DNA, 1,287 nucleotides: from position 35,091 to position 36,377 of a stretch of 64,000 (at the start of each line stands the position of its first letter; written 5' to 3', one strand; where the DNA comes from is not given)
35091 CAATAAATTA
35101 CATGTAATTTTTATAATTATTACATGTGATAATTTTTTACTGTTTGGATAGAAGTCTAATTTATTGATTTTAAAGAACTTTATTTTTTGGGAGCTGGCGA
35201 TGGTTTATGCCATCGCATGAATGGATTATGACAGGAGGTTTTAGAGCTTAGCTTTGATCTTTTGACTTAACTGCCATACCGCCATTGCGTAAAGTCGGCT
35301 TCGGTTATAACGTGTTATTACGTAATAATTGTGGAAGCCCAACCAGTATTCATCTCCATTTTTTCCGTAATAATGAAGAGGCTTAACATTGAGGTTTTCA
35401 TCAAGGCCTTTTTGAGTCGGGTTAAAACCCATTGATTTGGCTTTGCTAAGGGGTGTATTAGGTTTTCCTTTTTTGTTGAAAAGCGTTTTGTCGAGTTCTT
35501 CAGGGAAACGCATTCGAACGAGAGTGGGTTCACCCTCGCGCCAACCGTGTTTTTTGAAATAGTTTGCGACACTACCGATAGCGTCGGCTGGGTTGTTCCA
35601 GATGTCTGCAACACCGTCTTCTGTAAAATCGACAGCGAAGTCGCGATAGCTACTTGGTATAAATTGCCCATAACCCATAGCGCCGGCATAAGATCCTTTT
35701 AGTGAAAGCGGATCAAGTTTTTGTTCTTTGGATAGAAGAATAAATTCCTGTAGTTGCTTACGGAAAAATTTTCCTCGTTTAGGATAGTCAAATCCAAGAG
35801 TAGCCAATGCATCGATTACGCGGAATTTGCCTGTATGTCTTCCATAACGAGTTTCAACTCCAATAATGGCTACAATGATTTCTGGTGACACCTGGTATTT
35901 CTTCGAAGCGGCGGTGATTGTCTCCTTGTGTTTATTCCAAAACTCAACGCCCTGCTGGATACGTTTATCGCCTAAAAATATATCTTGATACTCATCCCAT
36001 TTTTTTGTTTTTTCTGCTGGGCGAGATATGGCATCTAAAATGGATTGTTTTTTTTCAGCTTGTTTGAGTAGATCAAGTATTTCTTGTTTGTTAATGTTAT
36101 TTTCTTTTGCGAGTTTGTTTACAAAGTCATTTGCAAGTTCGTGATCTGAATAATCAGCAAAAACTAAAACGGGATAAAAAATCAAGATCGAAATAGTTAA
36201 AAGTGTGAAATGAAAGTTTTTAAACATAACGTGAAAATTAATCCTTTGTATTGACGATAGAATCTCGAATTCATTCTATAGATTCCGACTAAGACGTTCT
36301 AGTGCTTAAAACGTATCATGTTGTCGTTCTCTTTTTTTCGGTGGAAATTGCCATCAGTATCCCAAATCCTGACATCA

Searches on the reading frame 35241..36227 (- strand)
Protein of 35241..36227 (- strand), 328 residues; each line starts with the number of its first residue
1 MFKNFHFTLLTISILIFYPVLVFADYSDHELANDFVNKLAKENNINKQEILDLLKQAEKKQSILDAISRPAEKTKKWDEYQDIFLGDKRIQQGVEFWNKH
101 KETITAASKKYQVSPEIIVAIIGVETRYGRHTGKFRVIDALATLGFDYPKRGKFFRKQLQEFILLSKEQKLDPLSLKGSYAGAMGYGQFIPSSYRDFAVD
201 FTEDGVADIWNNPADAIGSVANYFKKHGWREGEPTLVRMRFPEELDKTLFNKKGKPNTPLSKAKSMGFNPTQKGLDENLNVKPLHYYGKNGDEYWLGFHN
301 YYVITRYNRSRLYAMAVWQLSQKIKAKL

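Call 8: search_protein_families(library=pfam, proteins=[window:35241-36227:-], max_evalue=5)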
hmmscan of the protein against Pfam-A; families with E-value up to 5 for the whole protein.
window:35241-36227:- (328 aa): 6 families
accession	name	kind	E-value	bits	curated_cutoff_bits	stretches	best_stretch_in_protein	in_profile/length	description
PF13406.11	SLT_2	-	1.7e-103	346.3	24.3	1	30-322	4-292/292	Transglycosylase SLT domain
PF01464.25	SLT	-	0.016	15.2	21.3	1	103-128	2-27/117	Transglycosylase SLT domain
PF08587.17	UBA_2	-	0.027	14.9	23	1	33-66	3-38/45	Ubiquitin associated domain (UBA)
PF21505.3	RPN2_N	-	0.078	12.8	27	1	22-99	217-294/296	26S proteasome subunit RPN2, N-terminal domain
PF01832.25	Glucosaminidase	-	0.099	13.7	30.2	1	102-131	2-31/123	Mannosyl-glycoprotein endo-beta-N-acetylglucosaminidase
PF04967.18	HTH_10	-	0.21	11.8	23.1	1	37-60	27-50/53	HTH DNA binding domain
